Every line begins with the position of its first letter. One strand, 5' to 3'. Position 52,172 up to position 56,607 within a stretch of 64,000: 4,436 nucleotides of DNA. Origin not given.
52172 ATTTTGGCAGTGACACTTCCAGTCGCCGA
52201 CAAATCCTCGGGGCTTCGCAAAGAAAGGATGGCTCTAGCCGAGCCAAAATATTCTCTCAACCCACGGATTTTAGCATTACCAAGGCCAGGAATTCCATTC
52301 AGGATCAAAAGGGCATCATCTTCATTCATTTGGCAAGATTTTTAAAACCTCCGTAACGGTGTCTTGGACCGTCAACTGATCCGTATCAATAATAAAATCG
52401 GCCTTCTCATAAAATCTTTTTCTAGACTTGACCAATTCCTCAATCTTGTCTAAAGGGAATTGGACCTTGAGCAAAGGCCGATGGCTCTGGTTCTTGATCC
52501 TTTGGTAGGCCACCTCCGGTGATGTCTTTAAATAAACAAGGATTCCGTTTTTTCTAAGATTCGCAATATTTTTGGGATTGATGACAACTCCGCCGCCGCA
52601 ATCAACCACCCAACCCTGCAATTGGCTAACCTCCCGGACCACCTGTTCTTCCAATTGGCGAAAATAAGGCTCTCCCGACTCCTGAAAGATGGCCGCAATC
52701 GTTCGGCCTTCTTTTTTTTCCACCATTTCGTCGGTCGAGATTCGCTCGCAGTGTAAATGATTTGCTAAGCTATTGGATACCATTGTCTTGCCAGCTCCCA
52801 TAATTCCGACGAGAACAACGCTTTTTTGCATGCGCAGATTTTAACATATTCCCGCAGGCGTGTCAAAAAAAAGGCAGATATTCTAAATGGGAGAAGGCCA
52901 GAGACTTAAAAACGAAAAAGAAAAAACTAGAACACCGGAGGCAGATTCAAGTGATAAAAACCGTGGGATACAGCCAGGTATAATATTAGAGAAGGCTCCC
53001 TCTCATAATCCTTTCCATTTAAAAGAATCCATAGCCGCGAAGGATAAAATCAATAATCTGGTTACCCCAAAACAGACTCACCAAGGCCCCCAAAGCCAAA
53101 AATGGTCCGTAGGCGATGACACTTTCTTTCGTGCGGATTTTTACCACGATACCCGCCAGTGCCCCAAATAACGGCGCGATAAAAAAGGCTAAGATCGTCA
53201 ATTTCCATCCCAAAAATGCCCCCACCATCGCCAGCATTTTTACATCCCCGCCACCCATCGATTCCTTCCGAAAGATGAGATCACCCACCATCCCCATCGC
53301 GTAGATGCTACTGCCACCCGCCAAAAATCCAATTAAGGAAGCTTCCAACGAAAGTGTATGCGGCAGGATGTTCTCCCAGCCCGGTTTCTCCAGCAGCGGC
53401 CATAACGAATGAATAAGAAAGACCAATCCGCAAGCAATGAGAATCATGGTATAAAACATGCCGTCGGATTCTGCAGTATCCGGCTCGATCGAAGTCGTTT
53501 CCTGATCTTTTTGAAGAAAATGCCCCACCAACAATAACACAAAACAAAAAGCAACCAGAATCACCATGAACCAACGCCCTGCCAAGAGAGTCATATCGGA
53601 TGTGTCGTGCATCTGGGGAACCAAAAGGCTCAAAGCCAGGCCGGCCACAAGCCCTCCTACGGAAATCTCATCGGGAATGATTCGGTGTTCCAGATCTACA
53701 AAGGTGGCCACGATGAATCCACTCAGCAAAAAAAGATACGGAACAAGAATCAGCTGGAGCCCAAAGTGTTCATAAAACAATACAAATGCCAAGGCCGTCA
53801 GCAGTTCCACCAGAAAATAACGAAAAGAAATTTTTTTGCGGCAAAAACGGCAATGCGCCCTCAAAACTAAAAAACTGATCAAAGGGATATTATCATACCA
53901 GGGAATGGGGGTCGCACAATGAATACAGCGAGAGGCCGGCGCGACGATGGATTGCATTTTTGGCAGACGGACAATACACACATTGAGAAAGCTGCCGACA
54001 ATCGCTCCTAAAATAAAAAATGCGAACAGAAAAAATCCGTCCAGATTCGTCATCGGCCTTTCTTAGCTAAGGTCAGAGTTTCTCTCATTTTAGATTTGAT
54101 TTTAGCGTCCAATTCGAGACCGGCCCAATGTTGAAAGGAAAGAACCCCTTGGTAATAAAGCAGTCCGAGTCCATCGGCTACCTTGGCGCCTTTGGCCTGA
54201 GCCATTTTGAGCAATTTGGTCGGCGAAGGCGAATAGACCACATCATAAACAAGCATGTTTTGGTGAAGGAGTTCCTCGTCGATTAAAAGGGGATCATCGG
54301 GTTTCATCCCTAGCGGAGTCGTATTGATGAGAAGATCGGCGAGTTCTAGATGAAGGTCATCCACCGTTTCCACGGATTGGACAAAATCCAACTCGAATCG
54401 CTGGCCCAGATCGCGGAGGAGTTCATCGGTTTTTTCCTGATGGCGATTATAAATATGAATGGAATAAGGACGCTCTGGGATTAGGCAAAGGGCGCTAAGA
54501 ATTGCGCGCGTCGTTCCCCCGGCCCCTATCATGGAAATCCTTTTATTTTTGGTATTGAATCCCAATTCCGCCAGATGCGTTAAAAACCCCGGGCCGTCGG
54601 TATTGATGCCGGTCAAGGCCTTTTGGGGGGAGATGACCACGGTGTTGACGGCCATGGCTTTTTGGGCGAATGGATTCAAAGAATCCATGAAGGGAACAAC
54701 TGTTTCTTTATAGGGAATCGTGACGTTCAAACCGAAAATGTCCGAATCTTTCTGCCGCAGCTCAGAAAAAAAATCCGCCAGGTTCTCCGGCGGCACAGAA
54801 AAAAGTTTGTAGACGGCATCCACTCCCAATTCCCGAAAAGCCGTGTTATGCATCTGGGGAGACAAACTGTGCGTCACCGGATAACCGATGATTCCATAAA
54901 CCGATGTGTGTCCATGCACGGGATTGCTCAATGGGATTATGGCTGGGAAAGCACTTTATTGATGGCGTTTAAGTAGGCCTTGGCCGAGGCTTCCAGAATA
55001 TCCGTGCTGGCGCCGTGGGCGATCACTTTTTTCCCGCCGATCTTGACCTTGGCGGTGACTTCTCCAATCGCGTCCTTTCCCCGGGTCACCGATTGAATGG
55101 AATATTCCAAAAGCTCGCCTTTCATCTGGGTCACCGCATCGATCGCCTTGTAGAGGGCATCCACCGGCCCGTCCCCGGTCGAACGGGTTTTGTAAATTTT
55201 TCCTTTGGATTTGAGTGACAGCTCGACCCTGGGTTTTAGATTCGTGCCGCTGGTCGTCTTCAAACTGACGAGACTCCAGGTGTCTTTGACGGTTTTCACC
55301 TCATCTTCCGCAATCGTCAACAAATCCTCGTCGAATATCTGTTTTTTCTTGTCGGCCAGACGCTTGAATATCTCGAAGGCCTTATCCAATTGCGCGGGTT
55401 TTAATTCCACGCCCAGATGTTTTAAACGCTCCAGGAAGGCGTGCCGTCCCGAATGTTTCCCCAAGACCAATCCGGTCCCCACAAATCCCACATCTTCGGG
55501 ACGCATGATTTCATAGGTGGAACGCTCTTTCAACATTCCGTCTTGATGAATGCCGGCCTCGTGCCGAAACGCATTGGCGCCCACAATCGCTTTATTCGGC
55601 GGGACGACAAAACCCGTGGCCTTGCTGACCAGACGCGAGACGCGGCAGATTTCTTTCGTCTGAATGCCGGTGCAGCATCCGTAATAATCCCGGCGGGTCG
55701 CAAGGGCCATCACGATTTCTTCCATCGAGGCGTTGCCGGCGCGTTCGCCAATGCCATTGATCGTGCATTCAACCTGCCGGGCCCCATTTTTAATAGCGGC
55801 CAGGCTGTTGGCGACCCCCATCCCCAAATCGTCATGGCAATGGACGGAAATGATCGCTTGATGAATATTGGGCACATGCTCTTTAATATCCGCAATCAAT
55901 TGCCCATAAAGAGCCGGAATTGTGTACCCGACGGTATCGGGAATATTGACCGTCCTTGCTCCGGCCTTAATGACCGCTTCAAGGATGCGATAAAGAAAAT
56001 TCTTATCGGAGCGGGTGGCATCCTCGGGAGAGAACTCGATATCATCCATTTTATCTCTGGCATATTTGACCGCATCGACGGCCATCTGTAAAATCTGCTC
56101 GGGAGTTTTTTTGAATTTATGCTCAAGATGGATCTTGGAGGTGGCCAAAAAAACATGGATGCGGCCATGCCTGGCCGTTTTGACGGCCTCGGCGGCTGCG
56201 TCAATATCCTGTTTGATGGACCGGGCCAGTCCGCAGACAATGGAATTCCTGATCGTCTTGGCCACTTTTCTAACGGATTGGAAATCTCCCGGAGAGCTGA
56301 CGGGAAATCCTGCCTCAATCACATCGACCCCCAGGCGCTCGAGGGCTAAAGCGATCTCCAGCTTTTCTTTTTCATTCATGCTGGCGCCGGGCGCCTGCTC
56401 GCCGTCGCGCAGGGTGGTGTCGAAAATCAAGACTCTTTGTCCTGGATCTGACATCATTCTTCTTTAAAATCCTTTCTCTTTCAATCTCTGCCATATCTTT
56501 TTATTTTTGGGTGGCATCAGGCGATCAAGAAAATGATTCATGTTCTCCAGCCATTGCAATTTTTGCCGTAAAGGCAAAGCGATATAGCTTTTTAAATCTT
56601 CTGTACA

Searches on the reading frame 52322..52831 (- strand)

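Call 91: search_protein_families(library=pfam, proteins=[window:52322-52831:-], max_evalue=0.001)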
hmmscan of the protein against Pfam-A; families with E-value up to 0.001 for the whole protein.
window:52322-52831:- (169 aa): 6 families
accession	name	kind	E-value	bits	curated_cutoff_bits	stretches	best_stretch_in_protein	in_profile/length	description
PF01202.28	SKI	-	4.2e-43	147.6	22.1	1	11-165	1-157/159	Shikimate kinase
PF13671.12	AAA_33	-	2.6e-08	34.7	27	1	5-135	2-138/143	AAA domain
PF13238.12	AAA_18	-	1.8e-07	32.1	29.4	1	5-116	1-112/128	AAA domain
PF02223.23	Thymidylate_kin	-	5.3e-06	26.7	27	0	9-50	3-47/185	Thymidylate kinase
PF01712.25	dNK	-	6.2e-06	26.5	27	0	92-143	120-169/203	Deoxynucleoside kinase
PF13401.12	AAA_22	-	2.4e-05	25.1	27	1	2-67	5-74/130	AAA domain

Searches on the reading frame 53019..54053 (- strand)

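Call 91: search_protein_families(library=pfam, proteins=[window:53019-54053:-], max_evalue=0.001)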
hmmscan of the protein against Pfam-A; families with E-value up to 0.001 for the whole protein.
window:53019-54053:- (344 aa): 2 families
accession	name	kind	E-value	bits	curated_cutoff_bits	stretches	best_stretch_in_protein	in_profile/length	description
PF06750.18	A24_N_bact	-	4.1e-33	113.7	23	1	14-96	1-83/84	Bacterial Peptidase A24 N-terminal domain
PF01478.23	Peptidase_A24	-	1.2e-13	51.8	26.5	2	202-302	25-104/104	Type IV leader peptidase family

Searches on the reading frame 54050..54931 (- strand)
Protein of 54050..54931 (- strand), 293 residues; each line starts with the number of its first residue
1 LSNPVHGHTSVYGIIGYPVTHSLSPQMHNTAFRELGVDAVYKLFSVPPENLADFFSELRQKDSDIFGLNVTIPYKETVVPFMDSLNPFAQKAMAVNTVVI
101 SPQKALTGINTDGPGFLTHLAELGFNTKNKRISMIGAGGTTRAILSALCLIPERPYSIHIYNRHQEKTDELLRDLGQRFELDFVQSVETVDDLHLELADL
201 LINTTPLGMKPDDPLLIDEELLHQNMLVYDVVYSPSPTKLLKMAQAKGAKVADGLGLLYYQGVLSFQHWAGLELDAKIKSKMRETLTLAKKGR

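Call 91: search_protein_families(library=pfam, proteins=[window:54050-54931:-], max_evalue=0.001)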
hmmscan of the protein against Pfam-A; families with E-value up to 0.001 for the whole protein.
window:54050-54931:- (293 aa): 2 families
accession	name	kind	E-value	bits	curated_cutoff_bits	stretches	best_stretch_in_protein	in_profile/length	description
PF08501.16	Shikimate_dh_N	-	4.9e-29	100.8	27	1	14-98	1-83/83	Shikimate dehydrogenase substrate binding domain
PF01488.26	Shikimate_DH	-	5.7e-05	23.6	24.3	1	121-188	3-70/138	Shikimate / quinate 5-dehydrogenase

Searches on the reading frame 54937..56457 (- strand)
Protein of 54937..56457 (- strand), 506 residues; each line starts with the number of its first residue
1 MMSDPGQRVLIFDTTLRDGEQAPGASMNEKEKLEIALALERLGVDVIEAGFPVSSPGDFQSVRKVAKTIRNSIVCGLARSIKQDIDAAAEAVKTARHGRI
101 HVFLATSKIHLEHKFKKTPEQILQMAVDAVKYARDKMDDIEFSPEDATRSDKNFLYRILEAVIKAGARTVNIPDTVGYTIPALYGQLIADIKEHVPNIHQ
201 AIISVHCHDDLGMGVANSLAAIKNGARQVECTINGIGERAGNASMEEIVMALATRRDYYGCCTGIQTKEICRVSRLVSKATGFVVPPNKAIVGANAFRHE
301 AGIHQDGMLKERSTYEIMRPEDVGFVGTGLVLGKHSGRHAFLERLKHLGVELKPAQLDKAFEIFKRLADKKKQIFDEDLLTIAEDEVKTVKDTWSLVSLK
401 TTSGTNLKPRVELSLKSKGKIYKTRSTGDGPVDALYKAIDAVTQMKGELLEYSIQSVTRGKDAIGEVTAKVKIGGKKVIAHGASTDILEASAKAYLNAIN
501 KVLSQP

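Call 3: search_protein_families(library=pfam, proteins=[window:54937-56457:-], max_evalue=0.01)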
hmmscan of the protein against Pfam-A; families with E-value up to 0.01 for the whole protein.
window:54937-56457:- (506 aa): 3 families
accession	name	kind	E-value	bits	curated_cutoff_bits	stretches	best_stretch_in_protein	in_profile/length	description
PF00682.25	HMGL-like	-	1.2e-97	326.9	29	1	9-277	2-260/260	HMGL-like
PF08502.15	LeuA_dimer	-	1.1e-33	116.4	24.9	1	373-503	1-131/131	LeuA allosteric (dimerisation) domain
PF22617.1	HCS_D2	-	1.2e-29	102.9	27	1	291-372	1-82/82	Homocitrate synthase post-HMGL domain-like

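Call 4: search_protein_families(library=ncbifam, proteins=[window:54937-56457:-], max_evalue=0.01)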
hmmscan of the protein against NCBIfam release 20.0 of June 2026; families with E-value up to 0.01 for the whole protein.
window:54937-56457:- (506 aa): 28 families (the best 25 are shown)
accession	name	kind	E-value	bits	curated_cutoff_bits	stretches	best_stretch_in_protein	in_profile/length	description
NF002086.0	PRK00915.1-3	equivalog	7.7e-235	780.2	532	1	7-504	5-503/516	2-isopropylmalate synthase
NF002087.0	PRK00915.1-4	equivalog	4.6e-224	744.7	729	1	7-504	5-504/516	2-isopropylmalate synthase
TIGR00973.1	leuA_bact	equivalog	3.8e-223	741.4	598.7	1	8-500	1-494/494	2-isopropylmalate synthase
NF002088.0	PRK00915.1-5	equivalog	3.5e-206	685.7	697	1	7-504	2-500/514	2-isopropylmalate synthase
NF002084.0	PRK00915.1-1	equivalog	1.9e-195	650.4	748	1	7-503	3-500/523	2-isopropylmalate synthase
NF002085.0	PRK00915.1-2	subfamily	1.1e-155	519.3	517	1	7-504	12-501/504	2-isopropylmalate synthase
TIGR02090.1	LEU1_arch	subfamily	1.6e-126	422.3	484.75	1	9-382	1-362/363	isopropylmalate/citramalate/homocitrate synthases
NF041069.1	IPMS_Sufob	equivalog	9.6e-122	406.8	600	1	10-386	2-368/371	isopropylmalate synthase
TIGR02660.1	nifV_homocitr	equivalog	1.4e-95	320.6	462.9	1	9-379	2-361/365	homocitrate synthase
TIGR02146.1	LysS_fung_arch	equivalog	7e-86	288.6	413.55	1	11-362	1-340/344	homocitrate synthase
NF042434.1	IPMS_Lepto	equivalog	5.8e-68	229.6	500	1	7-371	4-373/374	2-isopropylmalate synthase LeuA2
TIGR00977.1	citramal_synth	equivalog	2.5e-64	217.5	450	1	9-502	2-516/526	citramalate synthase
NF042433.1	CitmalDyn_Leptosp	equivalog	9.4e-64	215.8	950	1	2-446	1-444/514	(R)-citramalate synthase CimA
NF002991.1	PRK03739.1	subfamily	2e-53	182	455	1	14-501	32-550/550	2-isopropylmalate synthase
TIGR00970.1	leuA_yeast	equivalog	1.3e-39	136.2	697.4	2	13-312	31-345/564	2-isopropylmalate synthase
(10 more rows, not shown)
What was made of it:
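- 54937..56457 (-): leuA (2-isopropylmalate synthase). Backbone gene and downstream anchor. TIGR00973 741 bits (call 4).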

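Call 7: find_encoding_contigs(protein=window:54937-56457:-, flank=10000, max_places=10)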
Protein window:54937-56457:- (506 aa): no gene with exactly this product is on record in the collection.
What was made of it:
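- Tried and rejected: Exact look-up of the leuA product: not on record (call 7).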

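Call 15: find_related_loci(query=window:54937-56457:-, collection=genome_contigs, flank=10000)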
Query window:54937-56457:- (506 aa) in genome_contigs; peptide patterns used: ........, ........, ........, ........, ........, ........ (x = any residue, [..] = any of these).
600 stretches matched a pattern (row limit reached: there are more); 595 encode a relative of the query (tblastn E <= 1e-3); the best 80 are kept; 80 distinct loci.
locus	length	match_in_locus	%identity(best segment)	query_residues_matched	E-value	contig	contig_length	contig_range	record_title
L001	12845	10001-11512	75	2-505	0e+0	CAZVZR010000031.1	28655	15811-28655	MAG TPA_asm: uncultured Planctomycetales bacterium isolate SRP193066_co2_435 genome assembly, contig: NODE_858_length_28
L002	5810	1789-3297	77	2-504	0e+0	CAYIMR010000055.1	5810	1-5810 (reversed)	MAG TPA_asm: uncultured Planctomycetales bacterium isolate ERP119705_co25_233 genome assembly, contig: NODE_17029_length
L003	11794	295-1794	70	7-505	0e+0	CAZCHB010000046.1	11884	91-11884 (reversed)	MAG TPA_asm: uncultured Planctomycetales bacterium isolate SRP342105_co1_318 genome assembly, contig: NODE_7377_length_1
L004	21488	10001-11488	59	8-503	0e+0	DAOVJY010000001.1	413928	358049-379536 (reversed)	MAG TPA_asm: Candidatus Omnitrophota bacterium isolate CSMAG_1405 CSMAG_1405_k141_1397613_length_413928_cov_32.4802, who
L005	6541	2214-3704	63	8-502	0e+0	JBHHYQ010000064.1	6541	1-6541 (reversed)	MAG: Candidatus Omnitrophota bacterium isolate Maj_2_bin.4 NODE_6942_length_6541_cov_4.829479, whole genome shotgun sequ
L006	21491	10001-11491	59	7-502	0e+0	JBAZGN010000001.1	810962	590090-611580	MAG: Candidatus Omnitrophota bacterium isolate SO_2017_LW3_46 NODE_6_length_810962_cov_4.668257_LW162_2017, whole genome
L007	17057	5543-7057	58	2-505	0e+0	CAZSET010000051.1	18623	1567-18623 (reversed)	MAG TPA_asm: uncultured candidatus Brocadiaceae bacterium isolate binchicken_co262_380 genome assembly, contig: NODE_316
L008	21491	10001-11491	60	7-502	0e+0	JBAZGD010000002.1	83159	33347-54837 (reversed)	MAG: Candidatus Omnitrophota bacterium isolate SO_2017_LW3_36 NODE_562_length_83159_cov_2.316288_LW162_2017, whole genom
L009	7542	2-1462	58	17-503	0e+0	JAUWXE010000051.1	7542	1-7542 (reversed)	MAG: Candidatus Aerophobetes bacterium isolate CSMAG_2676 CSMAG_2676_k127_2111046_length_7542_cov_28.9060, whole genome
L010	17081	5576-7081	59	3-503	0e+0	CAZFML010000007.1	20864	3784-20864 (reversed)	MAG TPA_asm: uncultured Planctomycetia bacterium isolate SRP077602_co2_410 genome assembly, contig: NODE_3802_length_208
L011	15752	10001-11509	57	1-502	0e+0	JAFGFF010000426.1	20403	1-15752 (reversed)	MAG: Pirellulales bacterium isolate Zod_Metabat.1299 k87_13084264, whole genome shotgun sequence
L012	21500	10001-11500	59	2-503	0e+0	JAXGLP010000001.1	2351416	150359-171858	MAG: Armatimonadota bacterium isolate AnMBR.bin211 bin211_1, whole genome shotgun sequence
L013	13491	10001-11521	56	7-506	0e+0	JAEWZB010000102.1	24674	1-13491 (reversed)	MAG: Bacillota bacterium isolate OH_SFB_195 k127_1289607, whole genome shotgun sequence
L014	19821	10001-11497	57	7-503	0e+0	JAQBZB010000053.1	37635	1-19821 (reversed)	MAG: Planctomycetota bacterium isolate casp150-mb.46 NODE_2844_length_37635_cov_0.132353, whole genome shotgun sequence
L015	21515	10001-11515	57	4-505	0e+0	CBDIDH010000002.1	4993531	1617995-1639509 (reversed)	MAG: Isosphaeraceae bacterium isolate bf57ecee-64b8-4635-b2f0-8f20a2db828e genome assembly, contig: contig_2, whole geno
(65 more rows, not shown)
